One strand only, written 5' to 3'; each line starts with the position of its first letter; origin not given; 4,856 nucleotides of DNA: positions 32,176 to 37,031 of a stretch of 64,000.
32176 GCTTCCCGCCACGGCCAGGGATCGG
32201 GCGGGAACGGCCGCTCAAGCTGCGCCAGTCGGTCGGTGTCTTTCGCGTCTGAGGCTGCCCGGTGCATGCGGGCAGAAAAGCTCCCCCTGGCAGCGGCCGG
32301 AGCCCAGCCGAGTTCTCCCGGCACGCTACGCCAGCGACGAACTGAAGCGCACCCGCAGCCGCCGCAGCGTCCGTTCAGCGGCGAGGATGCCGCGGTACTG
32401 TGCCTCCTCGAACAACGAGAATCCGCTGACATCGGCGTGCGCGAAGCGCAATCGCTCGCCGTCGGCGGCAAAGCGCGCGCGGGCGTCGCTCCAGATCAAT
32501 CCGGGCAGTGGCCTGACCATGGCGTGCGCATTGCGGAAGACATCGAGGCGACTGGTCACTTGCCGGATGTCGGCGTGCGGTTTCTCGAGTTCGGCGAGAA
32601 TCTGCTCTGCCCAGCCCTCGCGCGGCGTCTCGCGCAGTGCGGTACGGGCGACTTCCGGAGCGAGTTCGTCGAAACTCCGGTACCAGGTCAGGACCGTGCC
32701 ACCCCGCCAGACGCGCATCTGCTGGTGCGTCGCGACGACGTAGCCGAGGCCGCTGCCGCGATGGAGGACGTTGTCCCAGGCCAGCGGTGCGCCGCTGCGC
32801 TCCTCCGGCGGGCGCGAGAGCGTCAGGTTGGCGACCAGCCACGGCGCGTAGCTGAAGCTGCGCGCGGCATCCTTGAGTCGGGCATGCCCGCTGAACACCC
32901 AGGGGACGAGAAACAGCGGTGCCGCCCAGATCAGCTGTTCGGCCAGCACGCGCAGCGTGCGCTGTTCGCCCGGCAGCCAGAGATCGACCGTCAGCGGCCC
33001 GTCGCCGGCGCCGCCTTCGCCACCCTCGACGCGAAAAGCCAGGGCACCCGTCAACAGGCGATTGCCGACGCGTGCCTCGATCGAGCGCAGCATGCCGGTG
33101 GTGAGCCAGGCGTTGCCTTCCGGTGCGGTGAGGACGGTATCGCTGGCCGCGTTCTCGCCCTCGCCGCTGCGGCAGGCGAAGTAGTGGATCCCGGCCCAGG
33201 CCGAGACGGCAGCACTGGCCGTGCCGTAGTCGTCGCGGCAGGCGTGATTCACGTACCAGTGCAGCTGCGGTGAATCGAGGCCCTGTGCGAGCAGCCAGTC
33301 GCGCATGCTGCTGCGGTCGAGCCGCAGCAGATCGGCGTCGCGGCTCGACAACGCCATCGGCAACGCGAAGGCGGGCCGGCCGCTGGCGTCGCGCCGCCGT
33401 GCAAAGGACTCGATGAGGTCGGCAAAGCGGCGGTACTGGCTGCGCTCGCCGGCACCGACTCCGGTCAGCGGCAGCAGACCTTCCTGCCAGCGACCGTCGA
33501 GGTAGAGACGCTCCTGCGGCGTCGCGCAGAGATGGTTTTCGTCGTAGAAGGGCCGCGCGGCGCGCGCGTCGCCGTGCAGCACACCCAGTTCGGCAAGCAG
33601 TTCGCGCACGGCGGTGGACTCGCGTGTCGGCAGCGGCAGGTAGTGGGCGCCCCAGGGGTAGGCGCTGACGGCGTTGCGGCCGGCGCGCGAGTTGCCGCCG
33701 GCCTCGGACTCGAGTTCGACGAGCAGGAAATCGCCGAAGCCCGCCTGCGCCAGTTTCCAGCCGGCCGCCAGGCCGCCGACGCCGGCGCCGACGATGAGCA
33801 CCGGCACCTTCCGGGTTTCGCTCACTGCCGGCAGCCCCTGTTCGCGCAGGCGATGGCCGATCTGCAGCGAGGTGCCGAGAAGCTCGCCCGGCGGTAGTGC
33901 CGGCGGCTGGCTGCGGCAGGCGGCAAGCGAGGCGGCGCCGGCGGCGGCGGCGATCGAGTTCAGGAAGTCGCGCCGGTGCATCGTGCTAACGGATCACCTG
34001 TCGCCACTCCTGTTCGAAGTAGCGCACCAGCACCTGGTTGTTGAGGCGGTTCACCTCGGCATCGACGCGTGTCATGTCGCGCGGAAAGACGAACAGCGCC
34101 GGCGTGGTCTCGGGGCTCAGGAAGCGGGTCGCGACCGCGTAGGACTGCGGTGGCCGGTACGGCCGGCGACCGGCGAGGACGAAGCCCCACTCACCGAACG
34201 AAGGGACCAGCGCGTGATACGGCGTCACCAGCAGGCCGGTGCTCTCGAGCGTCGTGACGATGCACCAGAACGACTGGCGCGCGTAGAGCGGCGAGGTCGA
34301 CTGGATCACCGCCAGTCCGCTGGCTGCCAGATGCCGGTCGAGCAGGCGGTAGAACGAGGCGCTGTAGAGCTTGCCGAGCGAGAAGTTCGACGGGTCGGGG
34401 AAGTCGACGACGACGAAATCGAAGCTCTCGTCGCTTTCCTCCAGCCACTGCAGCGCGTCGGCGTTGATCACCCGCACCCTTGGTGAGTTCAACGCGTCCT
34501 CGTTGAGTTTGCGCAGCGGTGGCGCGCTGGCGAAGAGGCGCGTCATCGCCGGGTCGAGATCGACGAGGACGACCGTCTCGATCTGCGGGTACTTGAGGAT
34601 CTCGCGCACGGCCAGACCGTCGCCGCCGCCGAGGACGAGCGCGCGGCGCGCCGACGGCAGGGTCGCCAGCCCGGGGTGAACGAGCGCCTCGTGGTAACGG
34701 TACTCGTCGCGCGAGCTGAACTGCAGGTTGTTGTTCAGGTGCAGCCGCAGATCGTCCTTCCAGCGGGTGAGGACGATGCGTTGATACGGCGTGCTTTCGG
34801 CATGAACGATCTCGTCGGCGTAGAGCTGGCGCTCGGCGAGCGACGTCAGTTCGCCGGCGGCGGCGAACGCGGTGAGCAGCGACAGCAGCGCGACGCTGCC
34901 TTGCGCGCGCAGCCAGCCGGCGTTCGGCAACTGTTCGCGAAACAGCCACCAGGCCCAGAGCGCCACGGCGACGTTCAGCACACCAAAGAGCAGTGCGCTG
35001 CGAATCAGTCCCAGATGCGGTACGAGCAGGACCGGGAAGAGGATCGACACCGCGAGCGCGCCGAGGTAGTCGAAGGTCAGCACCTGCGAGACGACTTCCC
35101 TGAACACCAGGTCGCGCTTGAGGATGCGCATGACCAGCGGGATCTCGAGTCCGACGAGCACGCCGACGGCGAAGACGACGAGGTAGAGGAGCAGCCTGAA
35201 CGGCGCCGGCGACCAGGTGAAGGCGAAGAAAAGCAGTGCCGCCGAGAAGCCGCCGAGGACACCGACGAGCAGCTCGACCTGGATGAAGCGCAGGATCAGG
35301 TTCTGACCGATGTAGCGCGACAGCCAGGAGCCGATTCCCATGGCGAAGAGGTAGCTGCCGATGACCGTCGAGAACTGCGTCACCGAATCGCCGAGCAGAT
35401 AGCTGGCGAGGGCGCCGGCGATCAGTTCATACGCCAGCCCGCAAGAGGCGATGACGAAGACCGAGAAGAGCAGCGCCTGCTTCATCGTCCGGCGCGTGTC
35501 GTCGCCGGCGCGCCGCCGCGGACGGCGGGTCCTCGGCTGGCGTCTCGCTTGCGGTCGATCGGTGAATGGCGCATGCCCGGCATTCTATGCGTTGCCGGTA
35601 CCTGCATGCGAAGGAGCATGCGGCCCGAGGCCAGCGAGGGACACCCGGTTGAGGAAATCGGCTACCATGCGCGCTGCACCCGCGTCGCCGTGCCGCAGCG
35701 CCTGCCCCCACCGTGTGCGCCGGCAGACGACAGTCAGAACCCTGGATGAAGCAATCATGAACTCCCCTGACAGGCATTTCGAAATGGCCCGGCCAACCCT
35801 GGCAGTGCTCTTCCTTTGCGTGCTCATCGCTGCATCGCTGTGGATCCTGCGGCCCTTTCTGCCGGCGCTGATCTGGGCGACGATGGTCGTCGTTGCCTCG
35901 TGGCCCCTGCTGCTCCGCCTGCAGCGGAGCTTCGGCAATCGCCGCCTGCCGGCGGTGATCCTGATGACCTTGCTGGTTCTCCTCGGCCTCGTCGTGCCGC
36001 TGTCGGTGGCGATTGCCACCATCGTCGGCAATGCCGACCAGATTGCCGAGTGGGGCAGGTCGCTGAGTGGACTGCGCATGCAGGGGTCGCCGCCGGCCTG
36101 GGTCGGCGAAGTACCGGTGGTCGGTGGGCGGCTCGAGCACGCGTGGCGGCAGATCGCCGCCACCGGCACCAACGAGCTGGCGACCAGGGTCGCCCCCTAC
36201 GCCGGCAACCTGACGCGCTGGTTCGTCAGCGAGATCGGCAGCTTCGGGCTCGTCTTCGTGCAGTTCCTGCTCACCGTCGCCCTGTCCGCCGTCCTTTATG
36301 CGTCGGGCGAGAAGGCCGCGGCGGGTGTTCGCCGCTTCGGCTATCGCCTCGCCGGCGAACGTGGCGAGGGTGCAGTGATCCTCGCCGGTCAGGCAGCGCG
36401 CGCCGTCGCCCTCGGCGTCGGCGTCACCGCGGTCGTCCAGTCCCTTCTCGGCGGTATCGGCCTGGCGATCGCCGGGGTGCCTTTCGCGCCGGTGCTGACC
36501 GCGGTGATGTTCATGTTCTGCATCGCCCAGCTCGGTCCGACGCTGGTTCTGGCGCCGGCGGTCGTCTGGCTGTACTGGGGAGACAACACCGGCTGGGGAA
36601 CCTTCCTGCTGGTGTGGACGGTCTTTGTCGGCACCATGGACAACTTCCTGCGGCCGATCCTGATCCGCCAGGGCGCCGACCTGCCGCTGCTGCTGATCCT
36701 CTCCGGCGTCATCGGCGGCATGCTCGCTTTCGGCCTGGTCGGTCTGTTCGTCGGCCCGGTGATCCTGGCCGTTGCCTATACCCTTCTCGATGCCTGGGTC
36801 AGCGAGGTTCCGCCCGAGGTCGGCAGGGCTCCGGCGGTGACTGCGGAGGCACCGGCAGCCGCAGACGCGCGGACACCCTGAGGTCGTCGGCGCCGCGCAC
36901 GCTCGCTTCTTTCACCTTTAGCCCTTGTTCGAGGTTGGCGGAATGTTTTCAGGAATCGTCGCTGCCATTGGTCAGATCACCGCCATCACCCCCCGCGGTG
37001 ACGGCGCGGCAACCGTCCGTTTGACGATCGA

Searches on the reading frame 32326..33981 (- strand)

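Call 77: search_protein_families(library=pfam, proteins=[window:32326-33981:-], max_evalue=0.00001)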
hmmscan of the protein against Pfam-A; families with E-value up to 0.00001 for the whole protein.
window:32326-33981:- (551 aa): 1 family
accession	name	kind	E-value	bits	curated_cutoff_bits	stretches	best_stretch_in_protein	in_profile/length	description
PF13450.12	NAD_binding_8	-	7.2e-11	42.7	21.9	1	63-132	1-68/68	NAD(P)-binding Rossmann-like domain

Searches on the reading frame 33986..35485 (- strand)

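Call 77: search_protein_families(library=pfam, proteins=[window:33986-35485:-], max_evalue=0.00001)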
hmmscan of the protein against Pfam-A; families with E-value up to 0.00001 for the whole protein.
window:33986-35485:- (499 aa): 1 family
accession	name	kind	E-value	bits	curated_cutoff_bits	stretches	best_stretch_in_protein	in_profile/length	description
PF01564.23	Spermine_synth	-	2.4e-32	112.4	22.9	1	262-436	2-172/186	Spermine/spermidine synthase domain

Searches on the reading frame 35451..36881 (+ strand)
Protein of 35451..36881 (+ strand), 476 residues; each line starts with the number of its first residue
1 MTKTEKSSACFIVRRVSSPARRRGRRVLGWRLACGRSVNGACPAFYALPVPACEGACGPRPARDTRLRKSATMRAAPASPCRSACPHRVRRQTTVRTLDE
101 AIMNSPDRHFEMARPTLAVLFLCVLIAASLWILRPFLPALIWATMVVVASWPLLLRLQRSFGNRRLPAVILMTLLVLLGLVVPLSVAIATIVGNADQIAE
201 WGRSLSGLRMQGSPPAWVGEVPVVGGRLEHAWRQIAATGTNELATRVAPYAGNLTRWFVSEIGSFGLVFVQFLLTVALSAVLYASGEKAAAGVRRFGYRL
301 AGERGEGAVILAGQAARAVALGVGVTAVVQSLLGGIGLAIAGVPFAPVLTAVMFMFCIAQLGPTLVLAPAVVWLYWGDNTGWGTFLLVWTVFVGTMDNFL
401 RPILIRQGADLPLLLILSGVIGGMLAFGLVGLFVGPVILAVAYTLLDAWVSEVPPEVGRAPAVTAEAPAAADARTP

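Call 77: search_protein_families(library=pfam, proteins=[window:35451-36881:+], max_evalue=0.00001)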
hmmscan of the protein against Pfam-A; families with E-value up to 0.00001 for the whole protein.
window:35451-36881:+ (476 aa): 1 family
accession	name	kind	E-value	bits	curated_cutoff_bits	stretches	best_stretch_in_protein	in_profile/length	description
PF01594.21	AI-2E_transport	-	7.1e-43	147.5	34.3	1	117-449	2-326/327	AI-2E family transporter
